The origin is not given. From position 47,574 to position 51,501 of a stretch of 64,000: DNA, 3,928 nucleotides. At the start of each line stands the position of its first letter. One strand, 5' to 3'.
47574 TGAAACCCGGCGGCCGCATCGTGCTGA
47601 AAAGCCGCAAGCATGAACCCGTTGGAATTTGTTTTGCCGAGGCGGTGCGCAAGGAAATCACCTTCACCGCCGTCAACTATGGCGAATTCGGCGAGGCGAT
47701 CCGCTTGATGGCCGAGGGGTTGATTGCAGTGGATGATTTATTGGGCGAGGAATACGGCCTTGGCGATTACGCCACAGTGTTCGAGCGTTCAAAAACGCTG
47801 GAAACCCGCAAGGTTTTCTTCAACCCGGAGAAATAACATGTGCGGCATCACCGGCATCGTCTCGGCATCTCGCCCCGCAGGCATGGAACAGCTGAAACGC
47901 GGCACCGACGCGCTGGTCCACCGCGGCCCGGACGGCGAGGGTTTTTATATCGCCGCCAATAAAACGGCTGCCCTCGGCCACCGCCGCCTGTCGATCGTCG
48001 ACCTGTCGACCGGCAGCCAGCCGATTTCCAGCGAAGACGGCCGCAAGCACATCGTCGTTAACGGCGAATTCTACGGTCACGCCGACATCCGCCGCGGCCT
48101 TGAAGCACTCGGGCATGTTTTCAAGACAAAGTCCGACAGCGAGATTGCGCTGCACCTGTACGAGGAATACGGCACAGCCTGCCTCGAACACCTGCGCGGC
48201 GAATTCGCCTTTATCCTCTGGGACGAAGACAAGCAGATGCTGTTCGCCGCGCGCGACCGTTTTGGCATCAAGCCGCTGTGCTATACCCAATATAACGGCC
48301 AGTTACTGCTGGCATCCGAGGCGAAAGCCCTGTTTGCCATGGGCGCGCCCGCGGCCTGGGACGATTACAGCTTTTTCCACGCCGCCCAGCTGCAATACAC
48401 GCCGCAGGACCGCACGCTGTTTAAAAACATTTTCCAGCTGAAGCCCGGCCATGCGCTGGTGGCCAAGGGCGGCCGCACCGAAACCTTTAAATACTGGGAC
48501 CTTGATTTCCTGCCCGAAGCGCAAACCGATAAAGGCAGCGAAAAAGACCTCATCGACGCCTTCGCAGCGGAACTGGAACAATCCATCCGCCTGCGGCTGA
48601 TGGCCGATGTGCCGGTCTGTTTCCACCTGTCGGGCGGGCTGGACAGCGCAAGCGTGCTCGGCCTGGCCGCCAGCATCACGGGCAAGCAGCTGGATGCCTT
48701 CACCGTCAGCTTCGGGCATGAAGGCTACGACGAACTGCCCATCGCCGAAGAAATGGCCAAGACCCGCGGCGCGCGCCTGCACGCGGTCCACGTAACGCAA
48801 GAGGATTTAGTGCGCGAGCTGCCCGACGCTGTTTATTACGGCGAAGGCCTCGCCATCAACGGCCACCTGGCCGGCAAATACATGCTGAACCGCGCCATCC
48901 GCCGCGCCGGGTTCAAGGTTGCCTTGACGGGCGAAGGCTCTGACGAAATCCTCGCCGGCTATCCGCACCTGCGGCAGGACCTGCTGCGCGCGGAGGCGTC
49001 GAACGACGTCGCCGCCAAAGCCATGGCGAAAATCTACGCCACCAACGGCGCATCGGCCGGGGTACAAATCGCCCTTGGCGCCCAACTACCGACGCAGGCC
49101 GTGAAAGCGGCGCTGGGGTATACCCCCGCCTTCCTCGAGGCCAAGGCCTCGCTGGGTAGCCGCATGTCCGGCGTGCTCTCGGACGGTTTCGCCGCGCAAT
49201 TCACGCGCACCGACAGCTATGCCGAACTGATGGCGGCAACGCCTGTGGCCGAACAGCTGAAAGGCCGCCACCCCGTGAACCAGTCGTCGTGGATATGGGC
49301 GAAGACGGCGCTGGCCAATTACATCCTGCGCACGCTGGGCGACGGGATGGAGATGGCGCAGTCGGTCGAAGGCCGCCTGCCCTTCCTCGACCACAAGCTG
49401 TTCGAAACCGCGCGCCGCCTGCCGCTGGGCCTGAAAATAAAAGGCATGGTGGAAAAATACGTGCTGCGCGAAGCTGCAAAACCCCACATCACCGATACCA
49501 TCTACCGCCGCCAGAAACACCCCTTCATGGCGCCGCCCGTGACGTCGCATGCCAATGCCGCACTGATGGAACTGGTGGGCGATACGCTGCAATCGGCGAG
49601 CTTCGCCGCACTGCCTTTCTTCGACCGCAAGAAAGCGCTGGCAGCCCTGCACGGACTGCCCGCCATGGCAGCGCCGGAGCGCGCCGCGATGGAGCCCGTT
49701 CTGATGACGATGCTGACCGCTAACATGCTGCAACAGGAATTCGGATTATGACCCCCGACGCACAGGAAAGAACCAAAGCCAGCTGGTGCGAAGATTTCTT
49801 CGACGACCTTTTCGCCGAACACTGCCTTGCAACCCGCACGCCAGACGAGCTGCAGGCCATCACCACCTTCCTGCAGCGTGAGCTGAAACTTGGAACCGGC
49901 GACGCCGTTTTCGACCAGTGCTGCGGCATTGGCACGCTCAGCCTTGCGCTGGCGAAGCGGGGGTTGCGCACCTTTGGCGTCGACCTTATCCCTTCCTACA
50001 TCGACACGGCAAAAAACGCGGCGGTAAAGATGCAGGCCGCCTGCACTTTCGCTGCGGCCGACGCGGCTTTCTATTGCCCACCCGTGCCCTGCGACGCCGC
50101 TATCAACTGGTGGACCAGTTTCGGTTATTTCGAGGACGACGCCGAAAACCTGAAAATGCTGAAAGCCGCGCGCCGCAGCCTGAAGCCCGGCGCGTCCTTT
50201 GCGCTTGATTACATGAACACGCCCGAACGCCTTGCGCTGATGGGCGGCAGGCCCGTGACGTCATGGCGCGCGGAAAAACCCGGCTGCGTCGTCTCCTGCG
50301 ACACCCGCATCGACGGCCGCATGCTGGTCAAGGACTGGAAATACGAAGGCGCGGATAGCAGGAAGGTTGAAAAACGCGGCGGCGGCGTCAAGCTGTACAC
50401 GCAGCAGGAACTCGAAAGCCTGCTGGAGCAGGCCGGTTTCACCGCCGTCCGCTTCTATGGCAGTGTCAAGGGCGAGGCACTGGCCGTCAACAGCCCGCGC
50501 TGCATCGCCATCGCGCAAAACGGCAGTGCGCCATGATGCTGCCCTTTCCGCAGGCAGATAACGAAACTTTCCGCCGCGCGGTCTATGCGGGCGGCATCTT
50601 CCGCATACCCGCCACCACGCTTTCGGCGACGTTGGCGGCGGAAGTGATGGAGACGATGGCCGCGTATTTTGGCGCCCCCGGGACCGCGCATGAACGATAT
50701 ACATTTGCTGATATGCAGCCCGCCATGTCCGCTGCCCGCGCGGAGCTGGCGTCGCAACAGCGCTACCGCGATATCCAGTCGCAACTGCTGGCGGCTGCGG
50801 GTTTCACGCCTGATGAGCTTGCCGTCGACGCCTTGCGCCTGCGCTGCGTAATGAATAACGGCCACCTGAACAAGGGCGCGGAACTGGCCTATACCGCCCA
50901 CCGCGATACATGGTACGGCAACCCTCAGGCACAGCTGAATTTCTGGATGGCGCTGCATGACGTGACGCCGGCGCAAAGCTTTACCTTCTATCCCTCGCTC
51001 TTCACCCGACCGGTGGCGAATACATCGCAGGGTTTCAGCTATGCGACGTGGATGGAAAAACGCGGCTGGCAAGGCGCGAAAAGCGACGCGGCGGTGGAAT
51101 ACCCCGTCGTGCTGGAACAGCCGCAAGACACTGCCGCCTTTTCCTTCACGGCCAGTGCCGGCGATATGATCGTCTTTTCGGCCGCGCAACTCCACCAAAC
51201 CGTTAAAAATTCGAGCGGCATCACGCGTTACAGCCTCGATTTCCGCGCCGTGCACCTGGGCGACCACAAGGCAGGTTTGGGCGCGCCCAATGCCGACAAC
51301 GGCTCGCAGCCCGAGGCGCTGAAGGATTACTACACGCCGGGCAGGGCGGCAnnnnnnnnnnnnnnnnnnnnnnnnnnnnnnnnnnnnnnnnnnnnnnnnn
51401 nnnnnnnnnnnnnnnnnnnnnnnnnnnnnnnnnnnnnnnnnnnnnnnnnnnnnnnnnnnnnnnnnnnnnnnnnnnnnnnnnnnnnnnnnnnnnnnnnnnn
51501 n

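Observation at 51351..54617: A-T-R (adenylation/PCP/thioester reductase) protein carrying a C-terminal ribosylnicotinamide-kinase-like P-loop domain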

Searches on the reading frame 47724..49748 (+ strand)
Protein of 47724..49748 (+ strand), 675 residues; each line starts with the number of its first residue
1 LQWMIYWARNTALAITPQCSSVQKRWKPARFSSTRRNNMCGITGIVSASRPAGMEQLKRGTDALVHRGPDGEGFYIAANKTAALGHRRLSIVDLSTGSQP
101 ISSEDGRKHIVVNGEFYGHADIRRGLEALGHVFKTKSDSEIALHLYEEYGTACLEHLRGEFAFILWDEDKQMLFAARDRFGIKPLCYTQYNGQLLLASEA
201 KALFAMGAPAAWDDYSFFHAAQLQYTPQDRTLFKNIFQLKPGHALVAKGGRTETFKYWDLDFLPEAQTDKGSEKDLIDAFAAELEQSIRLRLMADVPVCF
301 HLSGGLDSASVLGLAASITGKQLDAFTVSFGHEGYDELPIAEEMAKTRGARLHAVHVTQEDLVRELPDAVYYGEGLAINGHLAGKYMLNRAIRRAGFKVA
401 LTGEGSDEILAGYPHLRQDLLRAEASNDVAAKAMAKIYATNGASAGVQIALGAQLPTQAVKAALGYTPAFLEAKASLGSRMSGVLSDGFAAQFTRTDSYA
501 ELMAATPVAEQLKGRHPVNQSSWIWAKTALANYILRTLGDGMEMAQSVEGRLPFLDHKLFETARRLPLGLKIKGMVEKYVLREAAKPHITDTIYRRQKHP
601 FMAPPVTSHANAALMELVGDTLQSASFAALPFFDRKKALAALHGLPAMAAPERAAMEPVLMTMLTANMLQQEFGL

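Call 7: search_protein_families(library=pfam, proteins=[window:47724-49748:+], max_evalue=0.001)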
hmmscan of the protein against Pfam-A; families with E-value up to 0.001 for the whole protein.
window:47724-49748:+ (675 aa): 4 families
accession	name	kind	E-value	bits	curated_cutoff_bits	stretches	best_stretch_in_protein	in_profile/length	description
PF00733.27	Asn_synthase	-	8.9e-76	256.3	21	1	280-660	2-346/354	Asparagine synthase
PF13537.11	GATase_7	-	6.5e-43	146.1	25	1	86-204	1-122/123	Glutamine amidotransferase domain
PF13522.11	GATase_6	-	8.5e-37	126.5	27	1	69-199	1-130/130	Glutamine amidotransferase domain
PF12481.13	DUF3700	-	0.00048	20.1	27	1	153-200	125-173/228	Aluminium induced protein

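Call 9: search_protein_families(library=ncbifam, proteins=[window:47724-49748:+], max_evalue=0.001)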
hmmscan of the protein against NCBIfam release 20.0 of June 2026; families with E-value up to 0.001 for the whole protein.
window:47724-49748:+ (675 aa): 9 families
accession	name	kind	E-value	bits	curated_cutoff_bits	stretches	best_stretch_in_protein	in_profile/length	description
TIGR01536.1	asn_synth_AEB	equivalog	7.1e-131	437.7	267.1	1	40-601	1-517/517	asparagine synthase (glutamine-hydrolyzing)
TIGR03108.1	eps_aminotran_1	hypoth_equivalog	9.2e-108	361.5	816.9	1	39-637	1-596/628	XrtA/PEP-CTERM system amidotransferase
TIGR03104.1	trio_amidotrans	equivalog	3.3e-87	293.1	570.1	2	39-417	1-384/589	N-acetylglutaminylglutamine amidotransferase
NF006949.0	PRK09431.1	equivalog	1.9e-86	290.8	499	2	39-440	1-384/554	asparagine synthase B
NF033535.1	lass_lactam_cya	exception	7.3e-63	213.2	525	1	39-426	1-392/668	lasso peptide isopeptide bond-forming cyclase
NF033561.1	macrolact_Ik_Al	subfamily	4.1e-17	62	300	1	156-596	78-487/561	albusnodin/ikarugamycin family macrolactam cyclase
TIGR01134.1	purF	equivalog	5.3e-13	49.1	350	1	81-204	65-200/432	amidophosphoribosyltransferase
NF001484.0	PRK00331.1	subfamily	7.4e-10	37.8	381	1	98-206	85-201/601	isomerizing glutamine--fructose-6-phosphate transaminase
TIGR01135.1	glmS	equivalog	1.5e-07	30.3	418.05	1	98-206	84-200/607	glutamine--fructose-6-phosphate transaminase (isomerizing)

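Call 80: search_solved_structures(query=window:47838-49748:+, max_evalue=0.00001, show_alignments=1)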
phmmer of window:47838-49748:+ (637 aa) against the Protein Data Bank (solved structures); distinct sequences matched with E-value up to 0.00001: 8.
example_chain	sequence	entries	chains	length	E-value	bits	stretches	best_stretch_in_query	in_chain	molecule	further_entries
7ylz_A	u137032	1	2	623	8e-53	183.1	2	1-376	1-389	hydroxyamidotransferase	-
1ct9_A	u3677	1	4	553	1e-47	166.2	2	26-166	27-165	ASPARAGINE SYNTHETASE B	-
6gq3_A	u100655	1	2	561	1.5e-28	102.9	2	2-168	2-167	Asparagine synthetase [glutamine-hydrolyzing]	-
8sue_A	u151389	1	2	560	3.1e-28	101.9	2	25-168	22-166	Asparagine synthetase [glutamine-hydrolyzing]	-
9b6c_A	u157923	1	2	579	1.8e-27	99.4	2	25-168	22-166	Asparagine synthetase [glutamine-hydrolyzing]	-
1jgt_A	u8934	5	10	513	2.7e-09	39.4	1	73-398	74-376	BETA-LACTAM SYNTHETASE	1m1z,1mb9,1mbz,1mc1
1q15_A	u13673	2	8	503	8.4e-07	31.1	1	98-406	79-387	CarA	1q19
6lbp_A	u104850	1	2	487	9e-07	31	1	45-168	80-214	Amidophosphoribosyltransferase 2, chloroplastic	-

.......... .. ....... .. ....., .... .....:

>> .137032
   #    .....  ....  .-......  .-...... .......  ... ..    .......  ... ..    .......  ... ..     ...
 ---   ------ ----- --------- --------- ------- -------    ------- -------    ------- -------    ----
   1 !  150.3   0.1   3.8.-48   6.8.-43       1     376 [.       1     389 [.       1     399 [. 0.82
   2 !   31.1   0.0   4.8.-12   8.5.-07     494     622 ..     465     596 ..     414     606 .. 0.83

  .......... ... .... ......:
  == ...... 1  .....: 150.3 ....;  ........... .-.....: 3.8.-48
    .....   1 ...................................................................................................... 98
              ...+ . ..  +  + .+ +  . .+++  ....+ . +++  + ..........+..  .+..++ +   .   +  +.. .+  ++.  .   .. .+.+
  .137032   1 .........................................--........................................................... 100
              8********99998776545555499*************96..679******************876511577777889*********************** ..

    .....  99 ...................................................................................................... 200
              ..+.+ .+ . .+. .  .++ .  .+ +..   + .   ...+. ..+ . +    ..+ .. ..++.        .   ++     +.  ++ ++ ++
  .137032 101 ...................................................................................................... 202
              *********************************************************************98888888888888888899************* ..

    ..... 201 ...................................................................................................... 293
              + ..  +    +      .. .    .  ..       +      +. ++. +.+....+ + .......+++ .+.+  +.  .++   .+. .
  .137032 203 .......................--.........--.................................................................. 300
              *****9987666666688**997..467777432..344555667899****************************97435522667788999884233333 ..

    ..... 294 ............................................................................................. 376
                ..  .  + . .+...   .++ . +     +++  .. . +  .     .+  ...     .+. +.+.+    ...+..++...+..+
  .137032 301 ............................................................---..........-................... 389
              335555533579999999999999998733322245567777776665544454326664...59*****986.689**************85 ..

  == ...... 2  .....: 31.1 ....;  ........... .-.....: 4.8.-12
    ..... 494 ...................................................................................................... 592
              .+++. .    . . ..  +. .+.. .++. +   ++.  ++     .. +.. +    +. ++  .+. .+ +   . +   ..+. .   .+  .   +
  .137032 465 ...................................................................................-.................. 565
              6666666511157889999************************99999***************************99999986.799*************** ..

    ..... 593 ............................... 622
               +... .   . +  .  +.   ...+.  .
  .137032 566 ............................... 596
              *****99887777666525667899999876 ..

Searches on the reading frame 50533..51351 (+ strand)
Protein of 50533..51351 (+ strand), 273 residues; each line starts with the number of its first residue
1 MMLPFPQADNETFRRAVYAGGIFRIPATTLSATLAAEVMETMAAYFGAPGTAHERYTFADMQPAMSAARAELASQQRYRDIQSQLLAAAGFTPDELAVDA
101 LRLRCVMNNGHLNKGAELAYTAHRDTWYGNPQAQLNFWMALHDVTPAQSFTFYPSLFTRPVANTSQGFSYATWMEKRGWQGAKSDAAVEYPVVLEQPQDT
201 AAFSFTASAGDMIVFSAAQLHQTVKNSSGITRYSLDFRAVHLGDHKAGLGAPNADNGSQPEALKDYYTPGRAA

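Call 7: search_protein_families(library=pfam, proteins=[window:50533-51351:+], max_evalue=0.001)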
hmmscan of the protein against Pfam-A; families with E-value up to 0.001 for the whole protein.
window:50533-51351:+ (273 aa): 1 family
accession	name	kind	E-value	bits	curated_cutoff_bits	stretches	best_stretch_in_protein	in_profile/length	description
PF05721.19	PhyH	-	8.7e-06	26.6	22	1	91-232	69-211/213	Phytanoyl-CoA dioxygenase (PhyH)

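Call 9: search_protein_families(library=ncbifam, proteins=[window:50533-51351:+], max_evalue=0.001)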
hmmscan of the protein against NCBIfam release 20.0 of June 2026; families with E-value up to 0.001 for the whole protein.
window:50533-51351:+ (273 aa): 1 family
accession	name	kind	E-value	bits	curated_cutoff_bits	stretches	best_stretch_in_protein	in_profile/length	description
TIGR04324.1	SpoChoClust_2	subfamily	0.00036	20.2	150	0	208-240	181-213/248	sporadic carbohydrate cluster 2OG-Fe(II) oxygenase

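Call 38: search_solved_structures(query=window:50533-51351:+, max_evalue=1)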
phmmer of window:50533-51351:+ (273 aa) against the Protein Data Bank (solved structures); distinct sequences matched with E-value up to 1: 8.
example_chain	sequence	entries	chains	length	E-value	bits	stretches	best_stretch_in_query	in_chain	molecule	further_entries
9kvl_A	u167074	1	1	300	0.65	12.9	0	201-248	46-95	Copper-containing nitrite reductase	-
3wia_A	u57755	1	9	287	0.67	12.9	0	202-248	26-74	Nitrite reductase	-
3wkp_A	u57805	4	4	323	0.73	12.8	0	201-248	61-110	Nitrite reductase | Copper-containing nitrite reductase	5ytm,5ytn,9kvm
3wi9_A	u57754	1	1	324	0.73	12.7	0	201-248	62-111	Nitrite reductase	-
3wkq_A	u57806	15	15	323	0.74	12.7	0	201-248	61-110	Nitrite reductase | Copper-containing nitrite reductase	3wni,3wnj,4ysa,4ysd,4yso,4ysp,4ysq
3x1n_A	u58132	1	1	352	0.81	12.6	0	201-248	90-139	Nitrite reductase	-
3x1f_A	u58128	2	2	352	0.81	12.6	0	201-248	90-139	Nitrite reductase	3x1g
3x1e_A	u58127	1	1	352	0.81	12.6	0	201-248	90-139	Nitrite reductase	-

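Call 69: search_protein_families(library=padloc, proteins=[window:50533-51351:+], max_evalue=0.001)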
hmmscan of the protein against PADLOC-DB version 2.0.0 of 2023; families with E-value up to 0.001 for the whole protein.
window:50533-51351:+ (273 aa): 0 families

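Call 78: search_solved_structures(query=A4, max_evalue=10)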
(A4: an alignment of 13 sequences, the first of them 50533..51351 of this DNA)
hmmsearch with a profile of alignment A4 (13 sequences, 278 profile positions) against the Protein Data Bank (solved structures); distinct sequences matched with E-value up to 10: 13.
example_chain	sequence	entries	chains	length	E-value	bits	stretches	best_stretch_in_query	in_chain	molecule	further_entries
3a8p_A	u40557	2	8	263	0.059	15.8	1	46-108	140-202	T-lymphoma invasion and metastasis-inducing protein 2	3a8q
3h32_A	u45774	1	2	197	0.079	15.4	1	26-100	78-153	Fibrinogen alpha chain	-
1deq_A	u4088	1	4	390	0.12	14.8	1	25-100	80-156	FIBRINOGEN (ALPHA CHAIN)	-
2fpn_A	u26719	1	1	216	0.35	13.2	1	55-122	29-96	ywmB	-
3gja_A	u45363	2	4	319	0.42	13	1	135-243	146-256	CytC3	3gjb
3ghg_A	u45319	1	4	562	0.46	12.9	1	26-100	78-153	Fibrinogen alpha chain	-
8xu1_A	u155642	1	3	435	0.83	12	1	97-161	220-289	citrate synthase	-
7wbr_A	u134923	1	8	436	0.84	12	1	97-161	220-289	Citrate synthase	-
8xxc_A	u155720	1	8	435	0.84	12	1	97-161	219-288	Citrate synthase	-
8xu2_A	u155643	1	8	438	0.84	12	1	97-161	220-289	citrate synthase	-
2rdn_A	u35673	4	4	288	0.96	11.8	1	213-250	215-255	1-deoxypentalenic acid 11-beta hydroxylase; Fe(II)/alpha-ketoglutarate dependent hydroxyla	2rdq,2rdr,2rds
4gkw_A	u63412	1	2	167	2.6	10.4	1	39-104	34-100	Spindle assembly abnormal protein 6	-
9h10_A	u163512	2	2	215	2.9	10.2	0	32-106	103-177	[(sulfaNHC)Au].TRP_18 | Tandem-repeat protein (TRP)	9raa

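Call 79: search_protein_families(library=pfam, alignment_id=A4, max_evalue=0.1)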
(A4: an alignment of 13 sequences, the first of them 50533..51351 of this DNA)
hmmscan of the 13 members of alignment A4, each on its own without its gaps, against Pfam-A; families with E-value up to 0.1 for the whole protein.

A. member 1, window:50533-51351:+ (273 aa): 2 families
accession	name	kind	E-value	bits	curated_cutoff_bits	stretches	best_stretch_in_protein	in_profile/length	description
PF05721.19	PhyH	-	8.7e-06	26.6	22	1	91-232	69-211/213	Phytanoyl-CoA dioxygenase (PhyH)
PF13759.12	2OG-FeII_Oxy_5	-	0.019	15.8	27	1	195-237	58-100/101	Putative 2OG-Fe(II) oxygenase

B. families by the number of members that match (of 13 scanned): 4 families
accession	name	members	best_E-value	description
PF05721.19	PhyH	10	4.8e-08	Phytanoyl-CoA dioxygenase (PhyH)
PF13759.12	2OG-FeII_Oxy_5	7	0.0011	Putative 2OG-Fe(II) oxygenase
PF07796.16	DUF1638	1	0.032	Protein of unknown function (DUF1638)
PF10584.14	Proteasome_A_N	1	0.033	Proteasome subunit A N-terminal signature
